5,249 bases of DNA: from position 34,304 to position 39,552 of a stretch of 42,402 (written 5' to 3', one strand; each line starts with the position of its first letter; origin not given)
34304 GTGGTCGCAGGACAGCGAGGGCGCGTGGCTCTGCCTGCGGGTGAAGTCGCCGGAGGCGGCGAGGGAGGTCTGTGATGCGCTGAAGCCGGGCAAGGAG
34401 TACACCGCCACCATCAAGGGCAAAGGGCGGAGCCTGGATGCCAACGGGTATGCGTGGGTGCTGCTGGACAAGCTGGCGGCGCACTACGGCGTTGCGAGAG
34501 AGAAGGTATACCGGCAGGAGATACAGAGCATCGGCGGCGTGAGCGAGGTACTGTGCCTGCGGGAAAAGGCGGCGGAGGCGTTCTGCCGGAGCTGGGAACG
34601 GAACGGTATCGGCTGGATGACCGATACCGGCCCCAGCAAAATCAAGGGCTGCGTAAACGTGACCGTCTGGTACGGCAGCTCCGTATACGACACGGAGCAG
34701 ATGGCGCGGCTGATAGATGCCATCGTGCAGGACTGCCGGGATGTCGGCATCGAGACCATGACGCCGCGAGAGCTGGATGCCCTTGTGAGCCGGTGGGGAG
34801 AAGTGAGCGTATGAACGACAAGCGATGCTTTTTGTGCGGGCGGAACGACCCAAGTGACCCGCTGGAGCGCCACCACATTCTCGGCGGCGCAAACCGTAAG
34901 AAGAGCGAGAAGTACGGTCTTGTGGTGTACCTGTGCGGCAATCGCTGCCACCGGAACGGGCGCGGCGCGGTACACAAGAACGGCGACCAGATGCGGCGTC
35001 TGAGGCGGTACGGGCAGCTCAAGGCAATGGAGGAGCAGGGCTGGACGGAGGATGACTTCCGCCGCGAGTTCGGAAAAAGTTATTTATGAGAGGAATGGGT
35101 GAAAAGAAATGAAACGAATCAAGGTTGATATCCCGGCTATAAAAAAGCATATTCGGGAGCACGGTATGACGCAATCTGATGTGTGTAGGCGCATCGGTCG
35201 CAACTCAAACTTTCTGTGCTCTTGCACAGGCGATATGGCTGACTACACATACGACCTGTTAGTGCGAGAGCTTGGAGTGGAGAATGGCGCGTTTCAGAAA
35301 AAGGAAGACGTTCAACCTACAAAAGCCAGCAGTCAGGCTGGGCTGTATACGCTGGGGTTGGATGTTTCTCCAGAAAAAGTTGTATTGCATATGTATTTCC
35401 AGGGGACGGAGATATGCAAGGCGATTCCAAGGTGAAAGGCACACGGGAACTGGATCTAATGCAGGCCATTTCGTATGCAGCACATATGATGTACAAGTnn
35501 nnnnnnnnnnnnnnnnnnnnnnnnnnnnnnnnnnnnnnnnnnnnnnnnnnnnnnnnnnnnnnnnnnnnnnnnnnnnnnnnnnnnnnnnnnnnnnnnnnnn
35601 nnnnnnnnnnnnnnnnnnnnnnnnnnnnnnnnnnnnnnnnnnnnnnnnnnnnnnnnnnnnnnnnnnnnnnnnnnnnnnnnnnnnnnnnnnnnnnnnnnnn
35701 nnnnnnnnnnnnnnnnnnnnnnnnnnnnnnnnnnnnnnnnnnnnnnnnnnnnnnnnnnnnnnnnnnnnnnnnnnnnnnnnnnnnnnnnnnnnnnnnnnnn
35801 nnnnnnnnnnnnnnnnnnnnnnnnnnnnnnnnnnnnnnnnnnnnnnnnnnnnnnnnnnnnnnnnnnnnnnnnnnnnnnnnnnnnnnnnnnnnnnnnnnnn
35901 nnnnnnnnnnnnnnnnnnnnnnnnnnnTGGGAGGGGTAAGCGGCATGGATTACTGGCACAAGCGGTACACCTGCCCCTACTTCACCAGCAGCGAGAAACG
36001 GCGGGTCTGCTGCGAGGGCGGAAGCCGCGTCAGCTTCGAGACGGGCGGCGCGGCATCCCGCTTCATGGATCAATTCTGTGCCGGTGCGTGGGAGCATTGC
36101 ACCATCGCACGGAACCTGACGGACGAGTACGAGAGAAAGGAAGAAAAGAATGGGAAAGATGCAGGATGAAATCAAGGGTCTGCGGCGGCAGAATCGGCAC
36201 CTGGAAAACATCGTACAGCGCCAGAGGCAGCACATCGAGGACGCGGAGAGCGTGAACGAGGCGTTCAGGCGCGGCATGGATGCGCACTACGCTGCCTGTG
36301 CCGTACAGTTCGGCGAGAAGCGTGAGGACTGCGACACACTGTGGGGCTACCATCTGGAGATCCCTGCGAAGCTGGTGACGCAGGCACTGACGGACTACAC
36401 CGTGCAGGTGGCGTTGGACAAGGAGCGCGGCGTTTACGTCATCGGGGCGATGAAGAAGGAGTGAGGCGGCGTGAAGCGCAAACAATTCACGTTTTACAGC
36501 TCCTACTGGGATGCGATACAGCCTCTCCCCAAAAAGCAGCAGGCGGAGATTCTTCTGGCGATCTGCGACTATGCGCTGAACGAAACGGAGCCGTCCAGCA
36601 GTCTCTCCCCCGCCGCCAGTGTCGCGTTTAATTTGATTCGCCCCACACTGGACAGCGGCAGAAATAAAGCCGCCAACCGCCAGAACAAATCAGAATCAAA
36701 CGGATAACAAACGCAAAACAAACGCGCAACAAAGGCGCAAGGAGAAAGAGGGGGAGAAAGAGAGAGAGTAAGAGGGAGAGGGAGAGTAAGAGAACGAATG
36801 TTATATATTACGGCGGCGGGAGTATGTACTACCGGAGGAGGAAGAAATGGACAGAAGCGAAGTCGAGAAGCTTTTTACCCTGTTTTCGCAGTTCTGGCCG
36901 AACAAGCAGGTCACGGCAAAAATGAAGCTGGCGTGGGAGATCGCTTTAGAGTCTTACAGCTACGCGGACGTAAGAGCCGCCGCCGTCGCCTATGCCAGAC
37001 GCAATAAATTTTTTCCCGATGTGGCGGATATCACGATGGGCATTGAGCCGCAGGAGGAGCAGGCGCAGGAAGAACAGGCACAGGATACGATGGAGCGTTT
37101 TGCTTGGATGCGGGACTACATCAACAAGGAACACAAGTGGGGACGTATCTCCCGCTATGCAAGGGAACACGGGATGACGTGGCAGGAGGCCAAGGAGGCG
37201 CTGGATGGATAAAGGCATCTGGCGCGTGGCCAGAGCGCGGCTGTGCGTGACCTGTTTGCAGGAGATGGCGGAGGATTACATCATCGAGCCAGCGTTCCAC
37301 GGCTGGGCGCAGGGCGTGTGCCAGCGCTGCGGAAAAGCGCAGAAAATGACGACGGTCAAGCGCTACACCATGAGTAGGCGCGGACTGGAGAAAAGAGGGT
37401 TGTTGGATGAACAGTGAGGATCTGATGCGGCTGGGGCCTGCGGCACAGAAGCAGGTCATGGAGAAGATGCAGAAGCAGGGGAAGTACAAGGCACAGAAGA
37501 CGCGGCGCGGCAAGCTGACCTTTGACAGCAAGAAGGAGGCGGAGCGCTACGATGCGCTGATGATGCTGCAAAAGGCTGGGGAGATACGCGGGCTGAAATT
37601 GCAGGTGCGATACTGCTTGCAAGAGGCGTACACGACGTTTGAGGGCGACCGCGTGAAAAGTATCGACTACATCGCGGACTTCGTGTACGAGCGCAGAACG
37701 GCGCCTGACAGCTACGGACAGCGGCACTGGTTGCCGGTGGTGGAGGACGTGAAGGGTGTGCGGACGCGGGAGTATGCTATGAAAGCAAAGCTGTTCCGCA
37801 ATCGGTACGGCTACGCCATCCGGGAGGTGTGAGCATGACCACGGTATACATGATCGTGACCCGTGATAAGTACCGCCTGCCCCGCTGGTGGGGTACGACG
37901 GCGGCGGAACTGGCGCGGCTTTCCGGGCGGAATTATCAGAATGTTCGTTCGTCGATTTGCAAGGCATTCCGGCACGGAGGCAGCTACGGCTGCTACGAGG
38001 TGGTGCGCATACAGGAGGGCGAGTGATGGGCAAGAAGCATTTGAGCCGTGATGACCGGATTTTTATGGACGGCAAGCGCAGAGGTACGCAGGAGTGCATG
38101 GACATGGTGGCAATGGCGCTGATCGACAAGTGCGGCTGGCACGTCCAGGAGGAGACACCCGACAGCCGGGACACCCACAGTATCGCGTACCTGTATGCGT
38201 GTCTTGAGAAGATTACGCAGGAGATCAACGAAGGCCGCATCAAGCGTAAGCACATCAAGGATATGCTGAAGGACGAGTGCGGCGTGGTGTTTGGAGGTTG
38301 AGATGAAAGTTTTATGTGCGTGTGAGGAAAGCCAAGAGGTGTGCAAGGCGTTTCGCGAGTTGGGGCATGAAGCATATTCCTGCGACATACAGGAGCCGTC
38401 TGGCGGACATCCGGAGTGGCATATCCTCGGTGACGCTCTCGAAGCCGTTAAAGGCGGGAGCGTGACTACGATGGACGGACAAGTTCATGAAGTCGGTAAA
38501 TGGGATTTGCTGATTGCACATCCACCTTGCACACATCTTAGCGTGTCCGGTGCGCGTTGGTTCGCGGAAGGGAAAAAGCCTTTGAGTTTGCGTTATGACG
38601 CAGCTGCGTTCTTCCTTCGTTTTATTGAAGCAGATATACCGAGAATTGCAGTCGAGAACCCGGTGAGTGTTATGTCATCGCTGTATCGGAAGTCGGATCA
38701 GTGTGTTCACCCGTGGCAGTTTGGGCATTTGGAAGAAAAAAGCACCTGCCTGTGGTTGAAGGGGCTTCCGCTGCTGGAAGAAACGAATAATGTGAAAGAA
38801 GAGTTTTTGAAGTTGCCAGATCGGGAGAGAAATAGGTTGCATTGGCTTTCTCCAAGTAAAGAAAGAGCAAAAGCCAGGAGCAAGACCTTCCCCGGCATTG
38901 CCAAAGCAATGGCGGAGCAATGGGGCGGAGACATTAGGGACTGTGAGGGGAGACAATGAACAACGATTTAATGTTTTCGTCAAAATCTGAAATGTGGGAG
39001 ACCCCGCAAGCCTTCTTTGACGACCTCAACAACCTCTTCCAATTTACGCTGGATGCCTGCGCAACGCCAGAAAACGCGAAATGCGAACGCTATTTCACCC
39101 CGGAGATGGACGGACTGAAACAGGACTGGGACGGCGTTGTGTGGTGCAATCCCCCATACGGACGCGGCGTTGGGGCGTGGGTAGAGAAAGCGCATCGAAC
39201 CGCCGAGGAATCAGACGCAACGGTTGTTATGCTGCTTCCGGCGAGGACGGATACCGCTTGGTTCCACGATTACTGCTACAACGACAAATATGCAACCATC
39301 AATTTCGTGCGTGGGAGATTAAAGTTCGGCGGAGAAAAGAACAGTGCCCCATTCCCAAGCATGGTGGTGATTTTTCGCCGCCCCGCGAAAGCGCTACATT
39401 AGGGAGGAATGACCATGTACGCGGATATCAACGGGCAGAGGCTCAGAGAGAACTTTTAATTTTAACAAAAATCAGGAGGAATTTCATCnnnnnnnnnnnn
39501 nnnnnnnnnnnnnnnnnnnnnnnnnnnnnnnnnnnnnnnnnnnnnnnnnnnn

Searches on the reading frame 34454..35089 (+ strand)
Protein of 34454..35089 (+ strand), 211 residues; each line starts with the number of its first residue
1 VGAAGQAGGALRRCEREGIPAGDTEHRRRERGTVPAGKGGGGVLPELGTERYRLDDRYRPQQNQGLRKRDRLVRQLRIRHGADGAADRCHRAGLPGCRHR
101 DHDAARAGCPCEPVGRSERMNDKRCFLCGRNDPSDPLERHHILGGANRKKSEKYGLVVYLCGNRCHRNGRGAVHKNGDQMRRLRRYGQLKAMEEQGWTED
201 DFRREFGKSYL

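Call 43: search_protein_families(library=phrogs, proteins=[window:34454-35089:+], max_evalue=0.001)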
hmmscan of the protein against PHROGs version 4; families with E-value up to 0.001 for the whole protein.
window:34454-35089:+ (211 aa): 1 family
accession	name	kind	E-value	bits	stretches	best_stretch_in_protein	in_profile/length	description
phrog_7566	-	unknown function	3.2e-27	95.6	1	118-211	8-96/96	-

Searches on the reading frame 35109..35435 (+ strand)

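Call 43: search_protein_families(library=phrogs, proteins=[window:35109-35435:+], max_evalue=0.001)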
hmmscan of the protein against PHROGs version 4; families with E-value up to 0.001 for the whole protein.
window:35109-35435:+ (108 aa): 1 family
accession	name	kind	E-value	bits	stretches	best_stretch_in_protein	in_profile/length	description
phrog_25488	-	unknown function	0.00014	22.6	1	1-72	1-74/197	-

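Call 69: search_protein_families(library=pfam, proteins=[window:35109-35435:+], max_evalue=0.01)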
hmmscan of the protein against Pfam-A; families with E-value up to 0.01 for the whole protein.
window:35109-35435:+ (108 aa): 0 families

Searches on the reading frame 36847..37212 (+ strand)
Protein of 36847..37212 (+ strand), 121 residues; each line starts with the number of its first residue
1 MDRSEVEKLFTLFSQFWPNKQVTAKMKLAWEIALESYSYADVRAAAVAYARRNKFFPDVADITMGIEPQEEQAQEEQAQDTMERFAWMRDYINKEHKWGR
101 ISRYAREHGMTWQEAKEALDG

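Call 24: search_protein_families(library=pfam, proteins=[window:36847-37212:+], max_evalue=0.01)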
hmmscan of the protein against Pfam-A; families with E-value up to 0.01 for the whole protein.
window:36847-37212:+ (121 aa): 0 families

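Call 25: search_protein_families(library=phrogs, proteins=[window:36847-37212:+], max_evalue=0.01)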
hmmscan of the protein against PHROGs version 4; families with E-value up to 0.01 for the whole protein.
window:36847-37212:+ (121 aa): 3 families
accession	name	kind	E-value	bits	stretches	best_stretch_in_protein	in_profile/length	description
phrog_2289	-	DNA, RNA and nucleotide metabolism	3.9e-08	34.7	1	1-93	1-92/116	helicase loader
phrog_10105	-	unknown function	0.00014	22.5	1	1-83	4-87/210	-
phrog_9804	-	unknown function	0.00055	20.7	1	1-69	1-75/214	-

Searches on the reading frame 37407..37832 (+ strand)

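Call 24: search_protein_families(library=pfam, proteins=[window:37407-37832:+], max_evalue=0.01)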
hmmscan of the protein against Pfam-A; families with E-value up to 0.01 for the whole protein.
window:37407-37832:+ (141 aa): 2 families
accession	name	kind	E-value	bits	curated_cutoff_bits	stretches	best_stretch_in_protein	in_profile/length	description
PF06356.17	DUF1064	-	8.9e-21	74.9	24.7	1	25-134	2-101/117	Protein of unknown function (DUF1064)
PF07130.17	YebG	-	0.0021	18.4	27.5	1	26-58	6-36/74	YebG protein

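Call 25: search_protein_families(library=phrogs, proteins=[window:37407-37832:+], max_evalue=0.01)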
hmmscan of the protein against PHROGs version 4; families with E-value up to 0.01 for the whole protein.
window:37407-37832:+ (141 aa): 3 families
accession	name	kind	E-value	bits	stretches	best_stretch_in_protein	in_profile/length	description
phrog_190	-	DNA, RNA and nucleotide metabolism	2.5e-32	113.5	1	14-141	165-281/338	Holliday junction resolvase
phrog_32087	-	unknown function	4.9e-06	27.8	1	84-141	15-67/67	-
phrog_31719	-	unknown function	0.0029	18.5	1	26-92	3-64/65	-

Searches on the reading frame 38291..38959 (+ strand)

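Call 24: search_protein_families(library=pfam, proteins=[window:38291-38959:+], max_evalue=0.01)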
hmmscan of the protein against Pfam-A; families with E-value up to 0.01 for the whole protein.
window:38291-38959:+ (222 aa): 0 families

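Call 25: search_protein_families(library=phrogs, proteins=[window:38291-38959:+], max_evalue=0.01)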
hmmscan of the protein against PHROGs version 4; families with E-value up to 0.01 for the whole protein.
window:38291-38959:+ (222 aa): 3 families
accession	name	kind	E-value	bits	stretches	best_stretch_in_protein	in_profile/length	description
phrog_757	-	other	1.5e-69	234.8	1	3-217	13-224/247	DNA methyltransferase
phrog_27471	-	unknown function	5.7e-30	104.4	1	113-212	2-93/93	-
phrog_116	-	other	0.0058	16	1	56-98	257-293/779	DNA methyltransferase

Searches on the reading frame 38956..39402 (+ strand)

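Call 24: search_protein_families(library=pfam, proteins=[window:38956-39402:+], max_evalue=0.01)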
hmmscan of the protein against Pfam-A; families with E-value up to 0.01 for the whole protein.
window:38956-39402:+ (148 aa): 1 family
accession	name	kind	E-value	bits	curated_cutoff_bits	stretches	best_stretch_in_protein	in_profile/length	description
PF05869.16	Dam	-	1.5e-31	109.8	28.1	1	9-142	7-146/169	DNA N-6-adenine-methyltransferase (Dam)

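Call 25: search_protein_families(library=phrogs, proteins=[window:38956-39402:+], max_evalue=0.01)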
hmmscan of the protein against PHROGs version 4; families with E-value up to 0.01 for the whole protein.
window:38956-39402:+ (148 aa): 4 families
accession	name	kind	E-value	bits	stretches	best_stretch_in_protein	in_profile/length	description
phrog_111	-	other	1.3e-56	193.8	1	3-142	56-203/345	DNA methyltransferase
phrog_22740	-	unknown function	1.3e-32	113.2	1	1-83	1-86/99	-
phrog_6083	-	DNA, RNA and nucleotide metabolism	1.4e-13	51.8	1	85-143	2-68/94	DNA methylase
phrog_33262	-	moron, auxiliary metabolic gene and host takeover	3.1e-07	30.2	1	12-128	305-433/495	phosphoadenosine phosphosulfate reductase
